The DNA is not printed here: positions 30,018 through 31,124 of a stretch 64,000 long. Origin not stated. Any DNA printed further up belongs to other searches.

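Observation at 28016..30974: OLD-family ATPase-TOPRIM protein paired with a PD-(D/E)xK-like protein: candidate two-gene defence module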

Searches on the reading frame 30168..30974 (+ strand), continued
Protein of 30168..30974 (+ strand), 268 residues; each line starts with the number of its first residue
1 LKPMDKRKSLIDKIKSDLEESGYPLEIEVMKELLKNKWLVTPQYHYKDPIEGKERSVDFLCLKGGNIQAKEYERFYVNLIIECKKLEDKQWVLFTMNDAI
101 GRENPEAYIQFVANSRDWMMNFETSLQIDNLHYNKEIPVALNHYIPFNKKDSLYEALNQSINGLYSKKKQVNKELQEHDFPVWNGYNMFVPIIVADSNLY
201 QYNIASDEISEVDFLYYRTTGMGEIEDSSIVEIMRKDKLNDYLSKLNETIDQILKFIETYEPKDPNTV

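Call 48: find_homologous_proteins(query=A3, max_evalue=0.00001)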
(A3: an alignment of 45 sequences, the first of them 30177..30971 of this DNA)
Query A3 (45 sequences) (265 aa, profile of the alignment): 226 proteins with E <= 0.00001 among 1803 candidates; the best 120 are listed.
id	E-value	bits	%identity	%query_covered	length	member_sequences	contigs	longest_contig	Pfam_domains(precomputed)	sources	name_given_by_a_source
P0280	4.0e-78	281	31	91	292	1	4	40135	-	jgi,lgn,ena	-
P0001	8.1e-78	280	100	100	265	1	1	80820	-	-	-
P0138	3.3e-77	278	31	94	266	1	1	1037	-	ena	-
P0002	1.1e-76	276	89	100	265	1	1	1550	-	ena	-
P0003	1.1e-75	273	87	100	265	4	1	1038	-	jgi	-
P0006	1.9e-75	272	67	98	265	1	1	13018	-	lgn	-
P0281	4.0e-74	267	28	88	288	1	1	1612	-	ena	-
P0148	4.3e-74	267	31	92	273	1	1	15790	-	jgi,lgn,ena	-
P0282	4.7e-74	267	31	92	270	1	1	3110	-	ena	-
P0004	3.0e-73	265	80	100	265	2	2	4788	-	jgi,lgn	-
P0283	5.9e-73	264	30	92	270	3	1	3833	-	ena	-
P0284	2.9e-72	261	30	92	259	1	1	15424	-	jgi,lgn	jgi:hypothetical protein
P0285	7.1e-71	257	29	91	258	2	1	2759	-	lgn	-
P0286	1.3e-70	256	29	92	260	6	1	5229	-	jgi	jgi:hypothetical protein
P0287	3.4e-70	255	30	92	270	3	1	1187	-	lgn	-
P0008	1.4e-67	246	42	95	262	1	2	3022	-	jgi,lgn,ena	-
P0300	3.2e-58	215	25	89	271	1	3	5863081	-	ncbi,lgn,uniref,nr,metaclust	ncbi:hypothetical protein Desor_0954 [Desulfosporosinus orientis DSM 765]|uniref:Uncharacterized pro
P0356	7.6e-44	168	24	94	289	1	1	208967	-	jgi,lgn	jgi:hypothetical protein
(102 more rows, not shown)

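Call 49: find_encoding_contigs(protein=P0300, flank=8000, max_places=2)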
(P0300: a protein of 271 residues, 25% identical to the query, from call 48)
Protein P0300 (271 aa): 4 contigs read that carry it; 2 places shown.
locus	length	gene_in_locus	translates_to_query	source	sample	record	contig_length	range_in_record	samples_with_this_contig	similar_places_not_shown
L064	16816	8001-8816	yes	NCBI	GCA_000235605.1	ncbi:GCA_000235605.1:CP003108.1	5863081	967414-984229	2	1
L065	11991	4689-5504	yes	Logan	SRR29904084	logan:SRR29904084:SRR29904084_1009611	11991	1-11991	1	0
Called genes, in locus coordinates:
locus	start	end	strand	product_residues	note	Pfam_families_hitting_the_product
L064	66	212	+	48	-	-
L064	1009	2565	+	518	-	-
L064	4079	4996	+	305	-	PF08878:HamA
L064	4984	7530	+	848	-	PF04851:ResIII, PF00270:DEAD, PF00271:Helicase_C (weak)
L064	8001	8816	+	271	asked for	-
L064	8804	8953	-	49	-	-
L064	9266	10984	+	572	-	PF03235:GmrSD_N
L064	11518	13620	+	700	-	PF01368:DHH, PF02272:DHHA1, PF17768:RecJ_OB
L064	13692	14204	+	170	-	PF00156:Pribosyltran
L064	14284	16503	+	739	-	PF01966:HD, PF13328:HD_4, PF04607:RelA_SpoT, PF02824:TGS, PF19296:RelA_AH, PF28438:RelA_RIS, PF13291:ACT_4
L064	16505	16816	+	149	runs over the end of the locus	PF02580:Tyr_Deacylase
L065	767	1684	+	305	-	PF08878:HamA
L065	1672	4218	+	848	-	PF04851:ResIII, PF00270:DEAD, PF00271:Helicase_C (weak)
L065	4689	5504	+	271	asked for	-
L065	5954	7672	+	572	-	PF03235:GmrSD_N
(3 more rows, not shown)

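Call 50: find_encoding_contigs(protein=P0280, flank=8000, max_places=3)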
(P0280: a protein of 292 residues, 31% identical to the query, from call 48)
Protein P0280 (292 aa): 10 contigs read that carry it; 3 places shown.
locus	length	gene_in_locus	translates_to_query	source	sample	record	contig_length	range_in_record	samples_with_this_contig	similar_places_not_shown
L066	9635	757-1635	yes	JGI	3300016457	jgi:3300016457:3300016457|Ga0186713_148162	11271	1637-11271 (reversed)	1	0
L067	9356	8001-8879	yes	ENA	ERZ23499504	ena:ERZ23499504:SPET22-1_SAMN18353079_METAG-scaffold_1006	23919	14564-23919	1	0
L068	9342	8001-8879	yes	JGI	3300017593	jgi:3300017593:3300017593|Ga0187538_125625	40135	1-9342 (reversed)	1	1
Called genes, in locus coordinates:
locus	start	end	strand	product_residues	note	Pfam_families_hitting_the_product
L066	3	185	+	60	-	?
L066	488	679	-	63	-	-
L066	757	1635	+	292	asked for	-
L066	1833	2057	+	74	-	-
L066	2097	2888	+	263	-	-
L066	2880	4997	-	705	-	PF02384:N6_Mtase, PF01170:UPF0020 (weak), PF07669:Eco57I, PF01420:Methylase_S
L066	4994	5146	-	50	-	-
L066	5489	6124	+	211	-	-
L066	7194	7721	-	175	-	-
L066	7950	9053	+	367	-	-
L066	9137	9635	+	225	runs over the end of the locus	-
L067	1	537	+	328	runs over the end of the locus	PF02423:OCD_Mu_crystall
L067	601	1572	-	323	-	PF01368:DHH, PF02272:DHHA1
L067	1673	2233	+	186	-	PF01558:POR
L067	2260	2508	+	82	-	PF00037:Fer4 (weak), PF12837:Fer4_6 (weak), PF13237:Fer4_10 (weak), PF14697:Fer4_21, PF12838:Fer4_7 (weak), PF13187:Fer4_9, PF00037:Fer4, PF12837:Fer4_6 (weak), +2 more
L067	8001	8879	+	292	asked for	-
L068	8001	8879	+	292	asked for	-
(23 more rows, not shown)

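Call 51: find_encoding_contigs(protein=P0356, flank=8000, max_places=2)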
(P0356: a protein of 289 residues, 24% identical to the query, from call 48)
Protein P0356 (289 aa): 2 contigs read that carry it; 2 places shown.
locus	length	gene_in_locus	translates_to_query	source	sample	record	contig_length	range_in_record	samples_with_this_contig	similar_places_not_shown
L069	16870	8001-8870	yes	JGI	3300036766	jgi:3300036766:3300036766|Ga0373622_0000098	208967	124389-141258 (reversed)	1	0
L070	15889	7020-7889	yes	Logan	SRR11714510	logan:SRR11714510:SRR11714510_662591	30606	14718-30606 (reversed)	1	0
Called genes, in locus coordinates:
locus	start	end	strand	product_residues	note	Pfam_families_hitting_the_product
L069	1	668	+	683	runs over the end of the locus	PF05048:NosD, PF13229:Beta_helix, PF05048:NosD, PF13229:Beta_helix, PF05048:NosD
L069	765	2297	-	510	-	-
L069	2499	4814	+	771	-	PF13229:Beta_helix (weak), PF05048:NosD, PF13229:Beta_helix, PF05048:NosD, PF13229:Beta_helix (weak), PF05048:NosD, PF13229:Beta_helix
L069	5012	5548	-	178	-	-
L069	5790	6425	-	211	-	PF00583:Acetyltransf_1 (weak), PF13673:Acetyltransf_10 (weak), PF21926:FeeM (weak), PF13508:Acetyltransf_7 (weak)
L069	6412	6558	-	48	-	-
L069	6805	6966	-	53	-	-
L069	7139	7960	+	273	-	-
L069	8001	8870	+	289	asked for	-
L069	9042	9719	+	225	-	-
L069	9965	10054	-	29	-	-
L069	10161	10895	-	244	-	-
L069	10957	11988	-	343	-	PF01555:N6_N4_Mtase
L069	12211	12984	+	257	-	PF05168:HEPN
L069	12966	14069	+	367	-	PF01582:TIR (weak), PF13676:TIR_2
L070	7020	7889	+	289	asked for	-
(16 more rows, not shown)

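Call 62: predict_structure(alignment_id=A4)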
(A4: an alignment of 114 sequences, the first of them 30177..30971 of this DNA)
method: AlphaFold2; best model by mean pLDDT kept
length: 265 residues; sequences in the alignment: 114
mean_pLDDT: 88.0   pTM: 0.88
mean pLDDT of the five models: 88.0, 87.6, 87.2, 85.5, 84.0
residues with pLDDT >= 90: 151; 70-90: 88; 50-70: 25; < 50: 1
segments of 3 or more residues with pLDDT < 50: none
pLDDT, mean of each block of 10 residues (from residue 1): 82 82 96 98 93 98 87 96 87 76 78 70 85 93 88 95 93 71 92 94 97 87 84 97 95 84 64
secondary structure, 60 per line:
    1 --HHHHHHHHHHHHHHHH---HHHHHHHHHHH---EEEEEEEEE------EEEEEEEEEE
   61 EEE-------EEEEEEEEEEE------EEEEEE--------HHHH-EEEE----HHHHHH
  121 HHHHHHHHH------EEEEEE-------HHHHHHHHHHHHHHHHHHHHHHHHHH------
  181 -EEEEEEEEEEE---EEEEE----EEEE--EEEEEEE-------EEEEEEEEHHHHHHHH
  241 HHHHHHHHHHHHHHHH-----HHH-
elements in order: H3-18 H22-32 E36-44 E51-63 E71-81 E88-93 H102-105 E107-110 H115-129 E136-141 H149-174 E182-192 E196-200 E205-208 E211-217 E225-232 H233-256

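Call 65: fold_search(model_id=the predicted structure, library=pdb)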
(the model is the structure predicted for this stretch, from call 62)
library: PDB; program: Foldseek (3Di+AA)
matches with E <= 10: 191; with E <= 0.001: 0
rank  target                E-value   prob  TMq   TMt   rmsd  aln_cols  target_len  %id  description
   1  9dou_A                1.4e-02  0.77  0.23  0.08  15.3       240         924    9  Taeniopygia guttata R2 retrotransposon (R2Tg) initiating target-primed reverse transcription (released 2025-05-21)
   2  7lw9_A                9.6e-02  0.04  0.11  0.11  21.2       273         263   12  Human Exonuclease 5 crystal structure in complex with ssDNA, Sm, and Na (released 2021-07-14)
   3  7mi4_A                2.9e-01  0.08  0.13  0.07  17.1       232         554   12  Symmetrical PAM-PAM prespacer bound Cas4/Cas1/Cas2 complex (released 2021-11-17)
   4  4xcd_A                3.2e-01  0.02  0.11  0.06  20.1       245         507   11  Crystal structure of an octadecameric TF55 complex from S. solfataricus (released 2016-02-10)
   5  8gh6_A                3.9e-01  0.91  0.18  0.05   1.4        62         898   18  Bombyx mori R2 retrotransposon initiating target-primed reverse transcription (released 2023-04-05)
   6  8iby_C                3.9e-01  0.25  0.25  0.10  14.3       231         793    9  Structure of R2 with 5'ORF (released 2023-09-20)
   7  6nr8_B                3.9e-01  0.02  0.11  0.07  21.6       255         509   10  hTRiC-hPFD Class6 (released 2019-06-19)
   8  9nl3_A                5.3e-01  0.87  0.17  0.04   2.4        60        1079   15  Structure of R2 retrotransposon protein from Taeniopygia guttata initiating target-primed reverse transcription (released 2025-06-18)
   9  5zyv_A                5.6e-01  0.04  0.13  0.16  20.9       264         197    9  Crystal structure of human MGME1 with single strand DNA2 and Ca2+ (released 2018-09-19)
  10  6ks6_A                6.3e-01  0.01  0.10  0.05  27.0       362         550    8  TRiC at 0.2 mM ADP-AlFx, Conformation 1, 0.2-C1 (released 2019-09-18)
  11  5jho_B                6.7e-01  0.02  0.12  0.13  18.2       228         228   10  Crystal structure of the regulatory domain of the sodium driven chloride bicarbonate exchanger. (released 2017-08-16)
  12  3c25_A                7.6e-01  0.02  0.15  0.11  23.0       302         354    9  Crystal Structure of NotI Restriction Endonuclease Bound to Cognate DNA (released 2008-02-12)
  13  7lwa_A                8.1e-01  0.02  0.11  0.11  21.6       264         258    9  Human Exonuclease 5 crystal structure (T88E) in complex with ssDNA and Mg (released 2021-07-14)
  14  5zyt_B                8.6e-01  0.06  0.14  0.16  20.2       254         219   10  Crystal structure of human MGME1 with 3' overhang double strand DNA3 (released 2018-09-19)
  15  7lw7                  9.7e-01  0.01  0.11  0.11  20.7       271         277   11  Human Exonuclease 5 crystal structure (released 2021-07-14)
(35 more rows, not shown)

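Call 66: fold_search(model_id=the predicted structure, library=viral)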
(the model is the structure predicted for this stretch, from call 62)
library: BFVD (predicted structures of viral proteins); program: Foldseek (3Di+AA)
matches with E <= 10: 330; with E <= 0.001: 0
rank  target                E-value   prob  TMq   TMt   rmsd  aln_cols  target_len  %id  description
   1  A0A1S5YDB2            2.5e-02  0.44  0.24  0.21  18.9       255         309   12  PD-(D/E)XK endonuclease-like domain-containing protein [Leptopilina boulardi filamentous virus]
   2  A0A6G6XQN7            2.8e-02  0.60  0.23  0.17  11.9       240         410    9  (no name in the UniProt tables at hand)
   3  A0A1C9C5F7            3.6e-02  0.30  0.19  0.15  13.7       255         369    9  C2H2-type domain-containing protein [Heterosigma akashiwo virus 01]
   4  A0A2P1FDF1            3.8e-02  0.63  0.25  0.38  15.5       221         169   10  (no name in the UniProt tables at hand)
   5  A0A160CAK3            3.8e-02  0.16  0.17  0.17  20.0       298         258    8  Exonuclease [Salmonella phage phSE-5]
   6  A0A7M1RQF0            4.6e-02  0.20  0.18  0.16  19.3       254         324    9  Exonuclease [uncultured phage cr52_1]
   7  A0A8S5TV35            4.6e-02  0.15  0.16  0.21  19.6       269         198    8  Putative exonuclease (Fragment) [Siphoviridae sp. ctGJ32]
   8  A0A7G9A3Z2            5.8e-02  0.69  0.27  0.24  12.7       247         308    9  Uncharacterized protein [Bacteriophage sp.]
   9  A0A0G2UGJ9            5.8e-02  0.25  0.24  0.22  18.9       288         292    8  Nuclear protein UL24 [Mandrillus leucophaeus cytomegalovirus]
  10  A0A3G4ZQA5            6.2e-02  0.60  0.28  0.15  11.4       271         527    9  DUF2726 domain-containing protein [Barrevirus sp.]
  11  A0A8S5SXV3            7.9e-02  0.54  0.26  0.30  13.8       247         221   11  Endonuclease (Fragment) [virus sp. ctoC338]
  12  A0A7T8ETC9            8.4e-02  0.14  0.17  0.17  18.1       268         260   10  (no name in the UniProt tables at hand)
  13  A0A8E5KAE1            1.0e-01  0.97  0.19  0.11   4.1        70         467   18  (no name in the UniProt tables at hand)
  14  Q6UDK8                1.1e-01  0.07  0.13  0.11  18.7       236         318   10  Protein UL24 [Psittacid herpesvirus 1 (isolate Amazon parrot/-/97-0001/1997)]
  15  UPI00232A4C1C         1.2e-01  0.54  0.29  0.28   9.4       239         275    9  (no name look-up for this kind of identifier)
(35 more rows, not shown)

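Call 76: search_protein_families(library=pfam, proteins=[L018:4442-5782:-, L018:8055-9767:-, L018:10291-11625:-, L018:2920-3714:+, L018:163-1716:+, L063:952-1422:+, L063:2497-3498:-, L063:3483-4166:-, L063:4167-6230:-, L063:6223-7599:-], max_evalue=0.001)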
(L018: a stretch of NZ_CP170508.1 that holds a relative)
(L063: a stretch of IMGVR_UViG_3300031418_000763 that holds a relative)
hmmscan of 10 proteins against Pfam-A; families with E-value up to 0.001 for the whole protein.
L018:4442-5782:- (446 aa): 1 family
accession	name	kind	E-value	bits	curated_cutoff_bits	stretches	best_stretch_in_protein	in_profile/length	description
PF05139.19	Erythro_esteras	-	8.2e-45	154.5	26.4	1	79-418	1-344/358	Erythromycin esterase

L018:8055-9767:- (570 aa): 0 families

L018:10291-11625:- (444 aa): 1 family
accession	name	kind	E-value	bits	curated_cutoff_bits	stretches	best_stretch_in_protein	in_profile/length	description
PF10011.15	DUF2254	-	2.3e-09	37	28.8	1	26-132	14-120/368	Predicted membrane protein (DUF2254)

L018:2920-3714:+ (264 aa): 2 families
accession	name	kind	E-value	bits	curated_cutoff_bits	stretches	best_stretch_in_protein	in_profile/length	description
PF04454.18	Linocin_M18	-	2.6e-75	253.4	24.3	1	6-251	2-253/253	Encapsulating protein for peroxidase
PF09950.15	Major_capside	-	0.00041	20.2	26.8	1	66-196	20-165/251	Major capsid protein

L018:163-1716:+ (517 aa): 1 family
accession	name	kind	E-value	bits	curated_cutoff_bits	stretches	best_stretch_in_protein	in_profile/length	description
PF07995.17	GSDH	-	4.8e-31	108.7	25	1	108-424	3-276/332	Glucose / Sorbosone dehydrogenase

L063:952-1422:+ (156 aa): 0 families

L063:2497-3498:- (333 aa): 2 families
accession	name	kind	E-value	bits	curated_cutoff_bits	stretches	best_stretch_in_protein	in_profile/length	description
PF00753.33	Lactamase_B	-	5.7e-08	33.4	22.7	1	13-76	2-69/196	Metallo-beta-lactamase superfamily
PF12706.13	Lactamase_B_2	-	0.0001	22.4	27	1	35-72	16-52/200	Beta-lactamase superfamily domain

L063:3483-4166:- (227 aa): 0 families

L063:4167-6230:- (687 aa): 4 families
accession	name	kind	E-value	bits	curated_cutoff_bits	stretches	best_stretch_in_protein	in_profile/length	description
PF13589.12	HATPase_c_3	-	1.2e-23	84.1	25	1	27-145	6-120/137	Histidine kinase-, DNA gyrase B-, and HSP90-like ATPase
PF02518.31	HATPase_c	-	1.5e-21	77.3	26.4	2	577-684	3-109/111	Histidine kinase-, DNA gyrase B-, and HSP90-like ATPase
PF14501.12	HATPase_c_5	-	7.3e-08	32.7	22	1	578-667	4-88/102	GHKL domain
PF13581.12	HATPase_c_2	-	0.00088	19.7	27.4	0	587-661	39-112/127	Histidine kinase-like ATPase domain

L063:6223-7599:- (458 aa): 2 families
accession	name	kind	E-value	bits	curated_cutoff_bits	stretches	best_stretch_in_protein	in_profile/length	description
PF02384.22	N6_Mtase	-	3.1e-07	30.5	20.4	1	74-262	24-202/311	N-6 DNA Methylase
PF07669.17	Eco57I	-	5.9e-05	23.7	25.3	1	178-273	55-165/171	Eco57I restriction-modification methylase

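Call 77: search_solved_structures(query=A4, max_evalue=10, show_alignments=3)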
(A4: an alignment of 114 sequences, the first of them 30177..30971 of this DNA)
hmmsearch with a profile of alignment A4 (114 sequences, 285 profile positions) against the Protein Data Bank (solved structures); distinct sequences matched with E-value up to 10: 4.
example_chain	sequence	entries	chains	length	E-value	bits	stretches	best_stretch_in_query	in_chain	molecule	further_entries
3s24_A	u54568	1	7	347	0.085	15.7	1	77-139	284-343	mRNA-capping enzyme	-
8p4a_M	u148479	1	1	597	0.37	13.6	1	77-131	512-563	mRNA-capping enzyme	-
8p4b_M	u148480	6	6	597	0.37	13.6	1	77-131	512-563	mRNA-capping enzyme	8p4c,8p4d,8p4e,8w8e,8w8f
3rtx_A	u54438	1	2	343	0.83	12.4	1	77-128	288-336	mRNA-capping enzyme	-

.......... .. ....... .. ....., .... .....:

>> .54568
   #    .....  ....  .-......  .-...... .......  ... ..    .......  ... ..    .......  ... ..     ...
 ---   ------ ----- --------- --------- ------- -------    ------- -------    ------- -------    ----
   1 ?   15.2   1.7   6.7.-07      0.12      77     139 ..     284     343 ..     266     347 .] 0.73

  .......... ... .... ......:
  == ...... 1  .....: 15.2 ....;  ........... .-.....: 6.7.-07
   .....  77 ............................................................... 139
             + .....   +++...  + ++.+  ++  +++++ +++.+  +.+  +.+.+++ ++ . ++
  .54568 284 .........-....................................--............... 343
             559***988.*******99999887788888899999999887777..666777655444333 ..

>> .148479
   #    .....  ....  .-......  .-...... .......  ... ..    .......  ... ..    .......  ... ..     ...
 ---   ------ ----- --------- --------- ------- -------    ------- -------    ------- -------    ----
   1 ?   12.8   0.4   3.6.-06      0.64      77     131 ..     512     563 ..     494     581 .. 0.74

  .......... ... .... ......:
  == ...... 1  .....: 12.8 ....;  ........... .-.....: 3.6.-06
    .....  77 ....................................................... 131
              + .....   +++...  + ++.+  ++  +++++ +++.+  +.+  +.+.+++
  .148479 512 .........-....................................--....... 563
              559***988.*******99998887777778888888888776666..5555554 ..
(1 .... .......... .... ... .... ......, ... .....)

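Call 91: search_dna_similar(query=P0300, collection=plasmids, mode=protein, max_evalue=0.001, max_rows=20)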
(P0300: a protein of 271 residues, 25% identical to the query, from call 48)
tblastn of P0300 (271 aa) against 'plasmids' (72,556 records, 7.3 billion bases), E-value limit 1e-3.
No match.
